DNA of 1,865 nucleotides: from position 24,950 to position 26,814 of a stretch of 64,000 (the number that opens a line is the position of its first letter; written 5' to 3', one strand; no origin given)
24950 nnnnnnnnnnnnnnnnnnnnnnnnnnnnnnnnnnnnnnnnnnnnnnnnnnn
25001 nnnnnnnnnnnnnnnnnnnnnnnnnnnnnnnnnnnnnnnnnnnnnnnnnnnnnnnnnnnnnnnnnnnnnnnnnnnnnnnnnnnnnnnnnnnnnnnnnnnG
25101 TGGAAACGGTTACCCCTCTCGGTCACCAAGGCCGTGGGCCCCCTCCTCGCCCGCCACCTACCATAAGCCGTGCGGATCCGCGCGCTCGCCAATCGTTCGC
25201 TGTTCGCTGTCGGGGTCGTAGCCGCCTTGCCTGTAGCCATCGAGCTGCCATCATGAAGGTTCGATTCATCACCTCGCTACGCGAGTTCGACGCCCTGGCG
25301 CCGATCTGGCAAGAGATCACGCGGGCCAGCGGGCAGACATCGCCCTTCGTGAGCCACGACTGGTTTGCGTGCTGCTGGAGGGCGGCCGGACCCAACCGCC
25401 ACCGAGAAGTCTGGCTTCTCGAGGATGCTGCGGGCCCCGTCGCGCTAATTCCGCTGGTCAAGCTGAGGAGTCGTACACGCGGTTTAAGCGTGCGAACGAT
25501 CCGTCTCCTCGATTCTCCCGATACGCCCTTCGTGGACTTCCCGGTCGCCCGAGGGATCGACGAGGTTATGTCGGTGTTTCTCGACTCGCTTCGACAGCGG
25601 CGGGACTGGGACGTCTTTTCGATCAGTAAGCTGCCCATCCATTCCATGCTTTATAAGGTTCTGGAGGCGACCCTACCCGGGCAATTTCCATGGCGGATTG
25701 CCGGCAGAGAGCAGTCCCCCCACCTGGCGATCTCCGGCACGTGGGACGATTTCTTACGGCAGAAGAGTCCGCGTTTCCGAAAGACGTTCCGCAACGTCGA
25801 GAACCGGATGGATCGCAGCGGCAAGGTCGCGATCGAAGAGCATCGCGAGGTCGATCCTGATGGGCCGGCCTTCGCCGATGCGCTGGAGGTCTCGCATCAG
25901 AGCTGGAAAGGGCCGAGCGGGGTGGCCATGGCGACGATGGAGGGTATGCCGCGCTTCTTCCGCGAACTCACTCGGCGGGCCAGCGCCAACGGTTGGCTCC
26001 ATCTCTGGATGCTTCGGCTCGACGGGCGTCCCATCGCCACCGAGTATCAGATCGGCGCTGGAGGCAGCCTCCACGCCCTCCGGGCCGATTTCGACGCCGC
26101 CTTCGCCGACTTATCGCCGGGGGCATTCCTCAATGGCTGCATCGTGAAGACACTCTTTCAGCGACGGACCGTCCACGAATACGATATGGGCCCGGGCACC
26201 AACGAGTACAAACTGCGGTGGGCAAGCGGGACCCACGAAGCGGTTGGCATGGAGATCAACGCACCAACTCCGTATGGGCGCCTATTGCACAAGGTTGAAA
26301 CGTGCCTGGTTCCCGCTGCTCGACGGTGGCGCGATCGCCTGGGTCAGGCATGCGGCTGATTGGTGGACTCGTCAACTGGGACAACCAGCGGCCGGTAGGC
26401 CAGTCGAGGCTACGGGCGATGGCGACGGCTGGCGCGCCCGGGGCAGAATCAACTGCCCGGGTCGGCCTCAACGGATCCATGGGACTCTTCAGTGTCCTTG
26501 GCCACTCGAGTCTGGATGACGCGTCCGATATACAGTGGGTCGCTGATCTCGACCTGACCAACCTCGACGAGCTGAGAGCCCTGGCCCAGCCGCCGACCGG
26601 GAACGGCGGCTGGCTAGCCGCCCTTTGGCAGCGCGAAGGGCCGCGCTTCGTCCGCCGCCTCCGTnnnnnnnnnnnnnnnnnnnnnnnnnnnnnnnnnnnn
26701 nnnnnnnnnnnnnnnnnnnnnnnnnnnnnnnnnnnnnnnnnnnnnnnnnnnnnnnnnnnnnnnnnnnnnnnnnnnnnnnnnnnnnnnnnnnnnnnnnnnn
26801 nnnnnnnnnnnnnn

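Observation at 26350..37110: Three (four with the 3' edge gene) asparagine-synthetase-family paralogs in one locus; the first lacks the glutaminase Cys nucleophile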

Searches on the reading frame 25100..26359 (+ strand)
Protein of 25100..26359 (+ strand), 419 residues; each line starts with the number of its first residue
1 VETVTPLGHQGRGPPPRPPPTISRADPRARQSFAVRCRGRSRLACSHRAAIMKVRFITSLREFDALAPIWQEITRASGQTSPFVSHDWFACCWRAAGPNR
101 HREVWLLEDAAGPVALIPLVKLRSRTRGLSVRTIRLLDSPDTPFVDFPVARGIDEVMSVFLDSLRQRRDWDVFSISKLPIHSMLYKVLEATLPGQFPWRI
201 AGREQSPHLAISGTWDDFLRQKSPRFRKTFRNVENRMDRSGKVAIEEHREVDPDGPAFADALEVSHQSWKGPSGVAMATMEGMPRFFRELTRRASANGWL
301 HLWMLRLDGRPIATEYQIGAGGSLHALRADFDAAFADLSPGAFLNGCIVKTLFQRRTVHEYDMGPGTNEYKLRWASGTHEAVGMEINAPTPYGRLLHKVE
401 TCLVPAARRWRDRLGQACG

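Call 7: search_protein_families(library=ncbifam, proteins=[window:25100-26359:+], max_evalue=0.00001)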
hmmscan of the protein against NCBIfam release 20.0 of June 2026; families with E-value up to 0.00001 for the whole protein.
window:25100-26359:+ (419 aa): 1 family
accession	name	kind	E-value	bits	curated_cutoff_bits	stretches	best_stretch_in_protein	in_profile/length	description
NF047385.1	T4SS_GNAT_BspF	exception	5e-08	32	775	1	195-353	194-353/428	type IV secretion system effector crotonyl transferase BspF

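Call 18: search_protein_families(library=pfam, proteins=[window:25100-26359:+], max_evalue=0.001)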
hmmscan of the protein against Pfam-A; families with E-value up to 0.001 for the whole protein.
window:25100-26359:+ (419 aa): 1 family
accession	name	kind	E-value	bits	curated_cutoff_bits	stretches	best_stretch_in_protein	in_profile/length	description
PF13480.13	Acetyltransf_6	-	3.1e-25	89.4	22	1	225-371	2-142/143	Acetyltransferase (GNAT) domain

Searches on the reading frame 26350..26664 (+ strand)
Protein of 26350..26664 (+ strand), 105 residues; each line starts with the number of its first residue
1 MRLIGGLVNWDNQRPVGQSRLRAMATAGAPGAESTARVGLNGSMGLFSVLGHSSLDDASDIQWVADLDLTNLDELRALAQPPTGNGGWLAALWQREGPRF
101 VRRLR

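Call 68: search_protein_representatives(protein=window:26350-26664:+)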
Query: 105 residues. Proteins with E-value up to 0.001 (for the whole library): 15; up to 1e-10: 2; up to 1e-30: 0. The best 15 are listed.
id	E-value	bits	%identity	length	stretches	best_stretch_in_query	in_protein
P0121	1.8e-12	63.9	48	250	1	1-105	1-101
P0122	1.2e-11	61.2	52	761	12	70-95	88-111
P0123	1.8e-10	57.4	56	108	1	1-79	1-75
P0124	3.6e-08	50.0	40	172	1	2-105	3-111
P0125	4.7e-07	46.4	44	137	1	25-105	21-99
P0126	4.8e-07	46.4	38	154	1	1-104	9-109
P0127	6.4e-07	46.0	39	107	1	1-105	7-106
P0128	1.1e-06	45.2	45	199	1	39-105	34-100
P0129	6.0e-06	42.9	43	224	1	1-105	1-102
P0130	1.2e-05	41.9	40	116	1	4-100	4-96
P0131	1.3e-05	41.8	46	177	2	4-105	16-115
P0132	2.8e-05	40.7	42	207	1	4-105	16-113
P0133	3.6e-04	37.1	42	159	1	40-105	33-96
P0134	3.7e-04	37.1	38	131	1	1-103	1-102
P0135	4.0e-04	37.0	52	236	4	18-37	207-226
